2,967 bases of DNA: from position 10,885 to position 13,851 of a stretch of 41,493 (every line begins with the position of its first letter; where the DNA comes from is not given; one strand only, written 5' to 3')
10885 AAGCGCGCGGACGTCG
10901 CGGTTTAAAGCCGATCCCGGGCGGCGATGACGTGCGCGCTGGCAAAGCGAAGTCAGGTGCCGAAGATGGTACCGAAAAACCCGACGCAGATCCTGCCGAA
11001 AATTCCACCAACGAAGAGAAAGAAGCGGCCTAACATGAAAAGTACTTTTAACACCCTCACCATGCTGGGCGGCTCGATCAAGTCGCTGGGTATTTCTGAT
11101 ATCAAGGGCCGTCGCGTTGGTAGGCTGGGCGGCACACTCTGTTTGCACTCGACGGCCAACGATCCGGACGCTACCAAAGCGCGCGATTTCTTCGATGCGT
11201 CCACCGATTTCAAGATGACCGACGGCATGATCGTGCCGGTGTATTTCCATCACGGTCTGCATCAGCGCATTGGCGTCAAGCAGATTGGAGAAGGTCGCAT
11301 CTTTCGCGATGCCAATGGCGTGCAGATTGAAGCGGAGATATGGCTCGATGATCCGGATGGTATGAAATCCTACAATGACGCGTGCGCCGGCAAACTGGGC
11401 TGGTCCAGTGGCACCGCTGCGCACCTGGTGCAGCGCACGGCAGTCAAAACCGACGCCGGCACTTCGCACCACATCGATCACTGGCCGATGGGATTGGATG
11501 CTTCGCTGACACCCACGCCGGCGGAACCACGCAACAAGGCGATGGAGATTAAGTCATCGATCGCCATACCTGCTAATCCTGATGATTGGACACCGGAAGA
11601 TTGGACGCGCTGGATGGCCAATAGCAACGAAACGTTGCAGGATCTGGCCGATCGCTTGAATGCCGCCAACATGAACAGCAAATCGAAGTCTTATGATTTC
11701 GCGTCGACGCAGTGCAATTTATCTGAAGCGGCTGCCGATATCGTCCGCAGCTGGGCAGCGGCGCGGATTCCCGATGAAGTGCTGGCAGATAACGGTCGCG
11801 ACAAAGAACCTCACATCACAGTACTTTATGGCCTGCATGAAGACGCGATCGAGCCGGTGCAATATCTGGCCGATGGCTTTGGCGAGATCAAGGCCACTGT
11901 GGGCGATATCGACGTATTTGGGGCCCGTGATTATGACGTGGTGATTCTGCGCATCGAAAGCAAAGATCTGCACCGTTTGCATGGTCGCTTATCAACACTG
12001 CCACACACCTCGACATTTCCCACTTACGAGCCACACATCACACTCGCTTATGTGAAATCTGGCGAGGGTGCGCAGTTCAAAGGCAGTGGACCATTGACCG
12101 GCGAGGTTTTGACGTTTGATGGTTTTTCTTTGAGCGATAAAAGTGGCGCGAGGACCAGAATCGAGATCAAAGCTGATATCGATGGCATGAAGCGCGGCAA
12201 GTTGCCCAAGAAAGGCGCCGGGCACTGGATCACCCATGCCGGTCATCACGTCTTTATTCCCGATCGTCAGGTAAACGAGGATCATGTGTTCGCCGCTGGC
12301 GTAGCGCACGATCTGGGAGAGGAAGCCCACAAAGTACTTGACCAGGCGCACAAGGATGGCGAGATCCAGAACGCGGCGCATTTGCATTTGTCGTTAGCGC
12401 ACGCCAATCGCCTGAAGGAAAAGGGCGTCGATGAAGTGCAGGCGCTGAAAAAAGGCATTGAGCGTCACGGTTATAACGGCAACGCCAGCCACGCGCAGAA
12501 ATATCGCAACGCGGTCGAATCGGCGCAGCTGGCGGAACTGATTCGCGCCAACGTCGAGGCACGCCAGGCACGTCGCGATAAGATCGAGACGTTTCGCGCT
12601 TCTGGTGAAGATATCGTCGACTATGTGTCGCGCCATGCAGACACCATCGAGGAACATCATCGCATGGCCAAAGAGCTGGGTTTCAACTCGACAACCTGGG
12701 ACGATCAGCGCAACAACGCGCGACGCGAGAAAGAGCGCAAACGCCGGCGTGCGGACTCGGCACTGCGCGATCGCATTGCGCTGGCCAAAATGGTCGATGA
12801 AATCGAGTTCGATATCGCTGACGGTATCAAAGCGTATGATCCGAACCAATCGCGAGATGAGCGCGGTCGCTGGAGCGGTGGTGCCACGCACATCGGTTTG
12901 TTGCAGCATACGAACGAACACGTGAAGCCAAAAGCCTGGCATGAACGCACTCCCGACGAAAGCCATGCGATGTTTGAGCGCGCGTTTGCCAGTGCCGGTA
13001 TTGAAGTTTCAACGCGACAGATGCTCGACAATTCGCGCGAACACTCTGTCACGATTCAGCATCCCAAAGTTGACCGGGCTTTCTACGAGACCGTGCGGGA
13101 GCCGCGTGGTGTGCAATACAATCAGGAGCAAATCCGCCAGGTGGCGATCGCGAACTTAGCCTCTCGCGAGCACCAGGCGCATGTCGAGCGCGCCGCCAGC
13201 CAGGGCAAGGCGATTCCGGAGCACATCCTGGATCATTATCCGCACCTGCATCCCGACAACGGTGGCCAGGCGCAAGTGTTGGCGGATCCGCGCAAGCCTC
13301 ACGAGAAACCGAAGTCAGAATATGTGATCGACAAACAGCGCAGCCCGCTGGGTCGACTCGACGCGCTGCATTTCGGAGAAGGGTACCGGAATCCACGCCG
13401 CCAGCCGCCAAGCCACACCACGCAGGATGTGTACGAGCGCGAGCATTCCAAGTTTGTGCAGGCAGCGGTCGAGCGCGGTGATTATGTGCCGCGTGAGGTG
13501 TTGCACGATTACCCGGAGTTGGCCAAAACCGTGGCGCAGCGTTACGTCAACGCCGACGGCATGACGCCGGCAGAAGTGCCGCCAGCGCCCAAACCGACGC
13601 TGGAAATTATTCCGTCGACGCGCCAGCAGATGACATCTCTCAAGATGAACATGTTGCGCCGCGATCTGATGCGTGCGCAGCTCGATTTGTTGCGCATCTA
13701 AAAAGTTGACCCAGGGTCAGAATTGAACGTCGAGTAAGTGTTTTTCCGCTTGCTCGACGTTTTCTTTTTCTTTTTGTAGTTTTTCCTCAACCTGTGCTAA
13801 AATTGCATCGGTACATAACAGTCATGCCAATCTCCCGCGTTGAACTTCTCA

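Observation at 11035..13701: Capsid maturation protease fused to a 2H-phosphoesterase domain and a long polyvalent tail: a possible capsid-packaged effector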

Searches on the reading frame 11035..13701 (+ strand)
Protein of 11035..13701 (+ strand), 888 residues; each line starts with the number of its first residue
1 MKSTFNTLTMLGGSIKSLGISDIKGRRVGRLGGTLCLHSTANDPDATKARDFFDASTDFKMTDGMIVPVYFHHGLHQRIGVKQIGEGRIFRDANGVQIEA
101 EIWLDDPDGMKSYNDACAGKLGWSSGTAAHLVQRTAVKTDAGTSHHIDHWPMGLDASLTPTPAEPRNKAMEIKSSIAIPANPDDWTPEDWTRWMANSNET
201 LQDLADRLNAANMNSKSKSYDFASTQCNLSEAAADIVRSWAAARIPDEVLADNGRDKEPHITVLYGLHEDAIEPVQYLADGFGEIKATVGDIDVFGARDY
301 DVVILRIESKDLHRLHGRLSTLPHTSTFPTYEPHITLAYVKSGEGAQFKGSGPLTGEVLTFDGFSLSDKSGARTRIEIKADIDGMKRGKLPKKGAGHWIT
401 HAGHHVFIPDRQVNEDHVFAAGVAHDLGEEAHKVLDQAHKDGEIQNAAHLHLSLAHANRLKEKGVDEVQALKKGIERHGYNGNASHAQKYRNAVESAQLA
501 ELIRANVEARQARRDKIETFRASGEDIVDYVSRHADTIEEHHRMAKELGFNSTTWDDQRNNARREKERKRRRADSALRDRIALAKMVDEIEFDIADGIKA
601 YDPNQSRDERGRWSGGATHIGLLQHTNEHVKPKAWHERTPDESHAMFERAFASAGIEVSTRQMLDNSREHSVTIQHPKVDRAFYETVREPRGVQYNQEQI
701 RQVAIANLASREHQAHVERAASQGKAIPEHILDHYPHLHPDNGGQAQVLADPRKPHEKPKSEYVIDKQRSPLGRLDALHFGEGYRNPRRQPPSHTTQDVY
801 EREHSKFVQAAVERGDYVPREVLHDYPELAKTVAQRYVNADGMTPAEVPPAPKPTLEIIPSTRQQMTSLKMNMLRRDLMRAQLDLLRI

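Call 5: search_protein_families(library=pfam, proteins=[window:11035-13698:+], max_evalue=1)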
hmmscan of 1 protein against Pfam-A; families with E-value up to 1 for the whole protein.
window:11035-13698:+ (888 aa): 4 families
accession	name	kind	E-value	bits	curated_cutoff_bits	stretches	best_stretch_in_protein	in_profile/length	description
PF23474.1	Acb1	-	7.1e-10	39.2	27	1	255-350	31-119/144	Anti-CBASS protein Acb1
PF13563.12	2_5_RNA_ligase2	-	1.2e-08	35.6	27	1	240-343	9-119/152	2'-5' RNA ligase superfamily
PF02834.22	LigT_PEase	-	0.0056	17.3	23.3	1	311-365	10-75/87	LigT like Phosphoesterase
PF04586.22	Peptidase_S78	-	0.01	16.5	21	1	63-121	51-105/165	Caudovirus prohead serine protease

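Call 6: search_protein_families(library=phrogs, proteins=[window:11035-13698:+], max_evalue=0.01)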
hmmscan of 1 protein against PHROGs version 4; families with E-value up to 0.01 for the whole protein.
window:11035-13698:+ (888 aa): 1 family
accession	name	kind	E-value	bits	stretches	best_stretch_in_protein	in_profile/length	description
phrog_755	-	DNA, RNA and nucleotide metabolism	6.1e-16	59.4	1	254-344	36-125/156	RNA ligase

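Call 7: search_protein_families(library=ncbifam, proteins=[window:11035-13698:+], max_evalue=1)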
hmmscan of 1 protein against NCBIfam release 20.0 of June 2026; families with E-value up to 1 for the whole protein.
window:11035-13698:+ (888 aa): 2 families
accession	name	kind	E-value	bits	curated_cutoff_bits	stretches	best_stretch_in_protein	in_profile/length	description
TIGR02258.1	2_5_ligase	equivalog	0.00035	20.5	65.7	1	286-348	70-138/180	RNA 2',3'-cyclic phosphodiesterase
TIGR01557.1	myb_SHAQKYF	subfamily_domain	0.087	13.1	29.3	0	484-493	47-56/57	myb-like DNA-binding domain, SHAQKYF class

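Call 9: search_dna_similar(query=window:11035-13701:+, collection=phages, mode=protein, max_rows=30)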
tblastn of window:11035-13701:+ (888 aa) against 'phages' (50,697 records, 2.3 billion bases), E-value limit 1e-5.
Records with a match: 196; places in all: 196; records where one place covers at least 80% of the query: 0.
Best place of each record, by identity: <60% 196.
By first word of the organism name: Salinibacter 183; Maribacter 8; uncultured 5.
By host as written in the record: Salinibacter ruber M8 183; Maribacter forsetii DSM18668 8; - 5.
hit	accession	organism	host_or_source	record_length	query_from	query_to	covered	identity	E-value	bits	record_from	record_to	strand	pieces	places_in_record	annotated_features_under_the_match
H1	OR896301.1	Salinibacter phage 5_2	Salinibacter ruber M8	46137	6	168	18%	33.7%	2e-8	65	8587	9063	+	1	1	5_2_10: hypothetical protein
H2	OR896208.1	Salinibacter phage 13_1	Salinibacter ruber M8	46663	6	168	18%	33.7%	2e-8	64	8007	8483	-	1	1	13_1_11: hypothetical protein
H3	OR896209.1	Salinibacter phage 13_2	Salinibacter ruber M8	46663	6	168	18%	33.7%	2e-8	64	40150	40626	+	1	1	13_2_57: hypothetical protein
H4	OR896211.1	Salinibacter phage 13_4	Salinibacter ruber M8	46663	6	168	18%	33.7%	2e-8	64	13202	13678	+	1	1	13_4_16: hypothetical protein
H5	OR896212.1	Salinibacter phage 13_5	Salinibacter ruber M8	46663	6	168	18%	33.7%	2e-8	64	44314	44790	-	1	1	13_5_63: hypothetical protein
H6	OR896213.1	Salinibacter phage 13_6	Salinibacter ruber M8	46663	6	168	18%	33.7%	2e-8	64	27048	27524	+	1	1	13_6_41: hypothetical protein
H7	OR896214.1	Salinibacter phage 13_7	Salinibacter ruber M8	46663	6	168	18%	33.7%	2e-8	64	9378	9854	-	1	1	13_7_12: hypothetical protein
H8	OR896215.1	Salinibacter phage 13_8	Salinibacter ruber M8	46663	6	168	18%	33.7%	2e-8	64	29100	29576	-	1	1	13_8_47: hypothetical protein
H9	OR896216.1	Salinibacter phage 13_9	Salinibacter ruber M8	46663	6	168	18%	33.7%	2e-8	64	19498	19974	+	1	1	13_9_27: hypothetical protein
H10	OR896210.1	Salinibacter phage 13_3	Salinibacter ruber M8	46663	6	168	18%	33.7%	6e-8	63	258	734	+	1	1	13_3_1: hypothetical protein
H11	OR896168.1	Salinibacter phage 10_6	Salinibacter ruber M8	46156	6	168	18%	33.1%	6e-8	63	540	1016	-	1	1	10_6_2: hypothetical protein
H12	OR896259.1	Salinibacter phage 3_16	Salinibacter ruber M8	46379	6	168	18%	33.1%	6e-8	63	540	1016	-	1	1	3_16_2: hypothetical protein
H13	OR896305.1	Salinibacter phage 5_6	Salinibacter ruber M8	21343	6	168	18%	33.1%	7e-8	63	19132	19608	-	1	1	5_6_26: hypothetical protein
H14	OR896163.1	Salinibacter phage 10_1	Salinibacter ruber M8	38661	6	168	18%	33.1%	7e-8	63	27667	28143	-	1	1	10_1_43: hypothetical protein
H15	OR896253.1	Salinibacter phage 3_10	Salinibacter ruber M8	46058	6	168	18%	33.1%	7e-8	63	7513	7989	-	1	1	3_10_11: hypothetical protein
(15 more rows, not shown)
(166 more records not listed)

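Call 10: find_homologous_proteins(query=window:11035-13698:+, max_evalue=0.001)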
Query window:11035-13698:+ (888 aa): 372 proteins with E <= 0.001 among 8000 candidates; the best 120 are listed.
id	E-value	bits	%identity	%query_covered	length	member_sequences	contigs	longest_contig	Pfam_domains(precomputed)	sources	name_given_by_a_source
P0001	0.0e+0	2044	100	100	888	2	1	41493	PF13563.13,PF23474.2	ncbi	-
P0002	2.4e-178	613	55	48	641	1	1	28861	PF13563.13,PF23474.2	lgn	-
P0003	1.5e-124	435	56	42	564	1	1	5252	PF13563.13,PF23474.2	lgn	-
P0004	8.8e-109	383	59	19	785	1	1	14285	-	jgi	jgi:hypothetical protein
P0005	1.1e-96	343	60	22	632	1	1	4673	-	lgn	-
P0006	8.1e-77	278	56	24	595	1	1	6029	-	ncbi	-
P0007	3.0e-57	213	58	18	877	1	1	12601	PF13563.13,PF23474.2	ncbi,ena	-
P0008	6.2e-52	195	59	18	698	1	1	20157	PF02834.23,PF13563.13,PF23474.2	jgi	jgi:2'-5' RNA ligase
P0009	7.4e-36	142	47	19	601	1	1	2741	PF13563.13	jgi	jgi:2'-5' RNA ligase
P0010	2.6e-33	134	45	23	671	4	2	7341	PF05065.20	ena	-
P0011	1.0e-32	132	49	20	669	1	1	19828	PF05065.20,PF04586.23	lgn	-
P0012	3.0e-32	130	48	19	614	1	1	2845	PF05065.20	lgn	-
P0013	5.5e-32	129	47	20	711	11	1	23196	PF05065.20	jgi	-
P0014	5.5e-32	129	48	20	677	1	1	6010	PF05065.20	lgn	-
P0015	2.3e-31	127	46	19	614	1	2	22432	PF05065.20,PF04586.23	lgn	-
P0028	3.3e-29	120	48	19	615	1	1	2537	PF05065.20,PF04586.23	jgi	jgi:HK97 family phage major capsid protein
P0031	4.1e-29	120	44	19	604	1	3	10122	PF05065.20,PF04586.23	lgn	-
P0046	2.6e-27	114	45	18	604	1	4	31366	PF05065.20,PF04586.23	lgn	-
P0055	6.3e-27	112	48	18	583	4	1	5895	PF05065.20,PF04586.23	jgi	jgi:HK97 family phage major capsid protein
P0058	7.4e-27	112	45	19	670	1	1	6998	PF05065.20,PF04586.23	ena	-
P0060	9.2e-27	112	44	20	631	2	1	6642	PF05065.20,PF04586.23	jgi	-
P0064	1.2e-26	112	44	19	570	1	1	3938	PF05065.20,PF04586.23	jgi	jgi:HK97 family phage major capsid protein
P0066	1.4e-26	111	44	18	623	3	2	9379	PF05065.20,PF04586.23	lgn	-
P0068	1.8e-26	111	43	19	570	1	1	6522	PF05065.20,PF04586.23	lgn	-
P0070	2.2e-26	111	44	19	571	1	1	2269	PF05065.20,PF04586.23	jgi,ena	-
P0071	2.4e-26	111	46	19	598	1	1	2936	PF05065.20,PF04586.23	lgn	-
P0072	3.0e-26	110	42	19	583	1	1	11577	PF05065.20,PF04586.23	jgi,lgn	jgi:HK97 family phage major capsid protein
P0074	4.0e-26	110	45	18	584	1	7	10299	PF05065.20,PF04586.23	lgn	-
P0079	7.5e-26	109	43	17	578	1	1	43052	PF05065.20,PF04586.23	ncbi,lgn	-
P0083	1.6e-25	108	45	18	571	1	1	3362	PF05065.20,PF04586.23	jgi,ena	jgi:HK97 family phage major capsid protein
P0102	3.9e-24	103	40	20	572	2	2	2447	PF05065.20,PF04586.23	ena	-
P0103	3.9e-24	103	40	20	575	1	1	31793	PF05065.20,PF04586.23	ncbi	-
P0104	4.4e-24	103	42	18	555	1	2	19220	PF05065.20,PF04586.23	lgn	-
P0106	4.5e-24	103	40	20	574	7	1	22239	PF05065.20,PF04586.23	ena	-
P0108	4.8e-24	103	40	20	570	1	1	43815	PF05065.20,PF04586.23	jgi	jgi:HK97 family phage major capsid protein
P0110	6.2e-24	103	40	20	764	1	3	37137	PF05065.20,PF04586.23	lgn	-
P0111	7.2e-24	102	44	18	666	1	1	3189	PF05065.20,PF04586.23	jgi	jgi:HK97 family phage major capsid protein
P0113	8.8e-24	102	40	20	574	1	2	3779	PF05065.20,PF04586.23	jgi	jgi:HK97 family phage major capsid protein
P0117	1.1e-23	102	41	19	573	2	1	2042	PF05065.20,PF04586.23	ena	-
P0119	1.1e-23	102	43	20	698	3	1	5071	PF05065.20,PF04586.23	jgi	jgi:HK97 family phage major capsid protein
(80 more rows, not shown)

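Call 13: search_solved_structures(query=window:11035-13698:+, max_evalue=1, show_alignments=3)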
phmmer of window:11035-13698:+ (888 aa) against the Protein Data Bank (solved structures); distinct sequences matched with E-value up to 1: 2.
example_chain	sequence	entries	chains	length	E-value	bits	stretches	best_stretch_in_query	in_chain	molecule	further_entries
7t26_A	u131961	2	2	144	0.15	13.6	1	256-339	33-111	Acb1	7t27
9q2g_A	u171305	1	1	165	0.47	11.9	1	256-342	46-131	Anti-CBASS protein Acb1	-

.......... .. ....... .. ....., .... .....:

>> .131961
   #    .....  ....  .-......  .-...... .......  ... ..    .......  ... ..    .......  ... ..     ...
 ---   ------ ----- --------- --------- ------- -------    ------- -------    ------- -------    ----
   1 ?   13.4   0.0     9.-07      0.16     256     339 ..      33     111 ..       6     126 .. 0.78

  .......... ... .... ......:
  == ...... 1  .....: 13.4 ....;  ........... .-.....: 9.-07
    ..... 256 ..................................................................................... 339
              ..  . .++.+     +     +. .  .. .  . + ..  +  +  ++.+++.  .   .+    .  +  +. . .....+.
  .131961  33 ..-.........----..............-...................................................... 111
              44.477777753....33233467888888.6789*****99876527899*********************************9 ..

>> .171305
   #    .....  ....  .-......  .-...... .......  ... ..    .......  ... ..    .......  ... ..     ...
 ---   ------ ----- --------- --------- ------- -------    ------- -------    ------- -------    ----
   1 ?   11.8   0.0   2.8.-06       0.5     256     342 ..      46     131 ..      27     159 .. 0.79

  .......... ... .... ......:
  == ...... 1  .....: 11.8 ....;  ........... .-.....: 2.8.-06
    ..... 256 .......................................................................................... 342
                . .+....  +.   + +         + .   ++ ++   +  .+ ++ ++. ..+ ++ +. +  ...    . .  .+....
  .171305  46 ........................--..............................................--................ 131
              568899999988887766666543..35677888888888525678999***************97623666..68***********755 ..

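Call 51: find_encoding_contigs(protein=P0002, flank=7000, max_places=2)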
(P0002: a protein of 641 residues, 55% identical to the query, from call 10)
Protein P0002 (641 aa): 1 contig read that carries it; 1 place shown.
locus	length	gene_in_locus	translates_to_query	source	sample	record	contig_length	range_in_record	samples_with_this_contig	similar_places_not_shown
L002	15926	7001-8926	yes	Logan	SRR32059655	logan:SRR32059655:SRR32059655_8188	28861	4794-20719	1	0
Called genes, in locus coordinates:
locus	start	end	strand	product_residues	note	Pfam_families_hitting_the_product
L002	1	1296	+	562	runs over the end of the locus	PF00239:Resolvase, PF07508:Recombinase, PF13408:Zn_ribbon_recom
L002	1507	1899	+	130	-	-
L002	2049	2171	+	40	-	-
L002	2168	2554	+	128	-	-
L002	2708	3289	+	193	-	-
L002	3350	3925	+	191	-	PF25787:HTH_SB (weak)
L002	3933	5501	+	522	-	PF17289:Terminase_6C (weak)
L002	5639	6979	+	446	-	PF04860:Phage_portal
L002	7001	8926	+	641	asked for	PF13563:2_5_RNA_ligase2, PF23474:Acb1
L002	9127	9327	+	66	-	-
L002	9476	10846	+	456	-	PF05065:Phage_capsid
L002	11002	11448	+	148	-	-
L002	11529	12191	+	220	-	-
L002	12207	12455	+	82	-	-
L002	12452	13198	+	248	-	PF16075:DUF4815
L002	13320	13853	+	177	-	-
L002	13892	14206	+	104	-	-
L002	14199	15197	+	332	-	PF18906:Phage_tube_2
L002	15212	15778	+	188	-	-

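Call 52: find_encoding_contigs(protein=P0008, flank=7000, max_places=2)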
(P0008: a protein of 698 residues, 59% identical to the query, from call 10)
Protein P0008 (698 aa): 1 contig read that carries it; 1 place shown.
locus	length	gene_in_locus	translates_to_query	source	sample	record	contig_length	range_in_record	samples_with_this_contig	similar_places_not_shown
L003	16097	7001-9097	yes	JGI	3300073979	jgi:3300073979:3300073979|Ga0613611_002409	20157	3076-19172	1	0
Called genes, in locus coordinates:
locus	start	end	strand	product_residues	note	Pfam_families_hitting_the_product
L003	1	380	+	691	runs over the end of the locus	PF04860:Phage_portal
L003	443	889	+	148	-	-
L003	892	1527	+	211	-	PF10387:DUF2442 (weak)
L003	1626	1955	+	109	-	-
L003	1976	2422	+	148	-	-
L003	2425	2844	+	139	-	PF00583:Acetyltransf_1 (weak)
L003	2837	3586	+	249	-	-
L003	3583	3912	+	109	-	-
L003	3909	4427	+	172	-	-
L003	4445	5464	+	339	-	-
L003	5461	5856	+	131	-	-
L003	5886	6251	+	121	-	PF20137:BubE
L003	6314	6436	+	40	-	-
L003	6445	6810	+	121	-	-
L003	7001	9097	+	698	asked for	PF02834:LigT_PEase (faint), PF23474:Acb1, PF13563:2_5_RNA_ligase2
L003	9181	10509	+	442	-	PF05065:Phage_capsid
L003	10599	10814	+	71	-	-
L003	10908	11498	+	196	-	-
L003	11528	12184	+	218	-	-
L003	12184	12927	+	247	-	PF16075:DUF4815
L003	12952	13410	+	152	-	-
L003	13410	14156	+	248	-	-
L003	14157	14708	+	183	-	-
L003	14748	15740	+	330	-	-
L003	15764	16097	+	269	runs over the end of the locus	-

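Call 53: find_encoding_contigs(protein=P0007, flank=7000, max_places=2)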
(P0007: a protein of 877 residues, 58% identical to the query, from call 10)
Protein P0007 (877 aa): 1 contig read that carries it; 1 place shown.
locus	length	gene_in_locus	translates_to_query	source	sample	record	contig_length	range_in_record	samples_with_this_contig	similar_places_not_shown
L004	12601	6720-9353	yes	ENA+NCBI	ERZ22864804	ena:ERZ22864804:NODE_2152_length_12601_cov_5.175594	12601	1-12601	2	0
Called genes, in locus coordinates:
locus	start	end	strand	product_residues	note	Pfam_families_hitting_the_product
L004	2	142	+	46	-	?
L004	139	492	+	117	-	PF11750:DUF3307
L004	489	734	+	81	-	-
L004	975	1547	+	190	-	PF15891:Nuc_deoxyri_tr2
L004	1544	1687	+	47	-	-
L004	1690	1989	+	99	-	-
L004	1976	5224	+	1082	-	PF04860:Phage_portal, PF14890:Intein_splicing, PF14528:LAGLIDADG_3 (faint), PF04860:Phage_portal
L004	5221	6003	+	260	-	-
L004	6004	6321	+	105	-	-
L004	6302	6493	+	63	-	-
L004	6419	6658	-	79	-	-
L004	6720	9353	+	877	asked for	PF13563:2_5_RNA_ligase2, PF23474:Acb1 (weak)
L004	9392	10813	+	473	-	PF05065:Phage_capsid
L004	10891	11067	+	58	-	-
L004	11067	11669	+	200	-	PF14520:HHH_5 (faint)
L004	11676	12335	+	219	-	-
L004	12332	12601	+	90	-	?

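Call 67: find_related_loci(query=P0001, collection=genome_contigs, flank=8000)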
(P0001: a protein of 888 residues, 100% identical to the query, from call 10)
Query P0001 (888 aa) in genome_contigs; peptide patterns used: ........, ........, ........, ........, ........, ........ (x = any residue, [..] = any of these).
82 stretches matched a pattern, but none encodes a relative of the query by tblastn (E <= 1e-3).

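Call 69: list_cluster_members(proteins=[P0001, P0266, P0007, P0006])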
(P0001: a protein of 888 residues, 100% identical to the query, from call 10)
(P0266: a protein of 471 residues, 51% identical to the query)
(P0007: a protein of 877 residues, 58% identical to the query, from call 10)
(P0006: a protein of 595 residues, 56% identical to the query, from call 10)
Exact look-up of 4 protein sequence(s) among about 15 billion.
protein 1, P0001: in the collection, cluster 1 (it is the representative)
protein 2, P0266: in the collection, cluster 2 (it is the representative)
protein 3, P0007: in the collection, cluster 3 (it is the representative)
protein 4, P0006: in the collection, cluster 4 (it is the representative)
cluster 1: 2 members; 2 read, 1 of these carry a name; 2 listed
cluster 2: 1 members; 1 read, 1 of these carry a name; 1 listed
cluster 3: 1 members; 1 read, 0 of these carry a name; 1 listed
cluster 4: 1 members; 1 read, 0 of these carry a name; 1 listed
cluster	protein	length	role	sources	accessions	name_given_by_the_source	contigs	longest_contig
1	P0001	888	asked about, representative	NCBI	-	-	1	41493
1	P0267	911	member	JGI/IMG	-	2'-5' RNA ligase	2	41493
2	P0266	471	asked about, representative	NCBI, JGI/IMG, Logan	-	hypothetical protein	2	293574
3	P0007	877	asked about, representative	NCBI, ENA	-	-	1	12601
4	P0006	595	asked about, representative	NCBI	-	-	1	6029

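Call 70: find_related_loci(query=P0001, collection=viral_contigs, flank=6000)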
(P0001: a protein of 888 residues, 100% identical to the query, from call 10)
Query P0001 (888 aa) in viral_contigs; peptide patterns used: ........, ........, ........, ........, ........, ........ (x = any residue, [..] = any of these).
7 stretches matched a pattern, but none encodes a relative of the query by tblastn (E <= 1e-3).
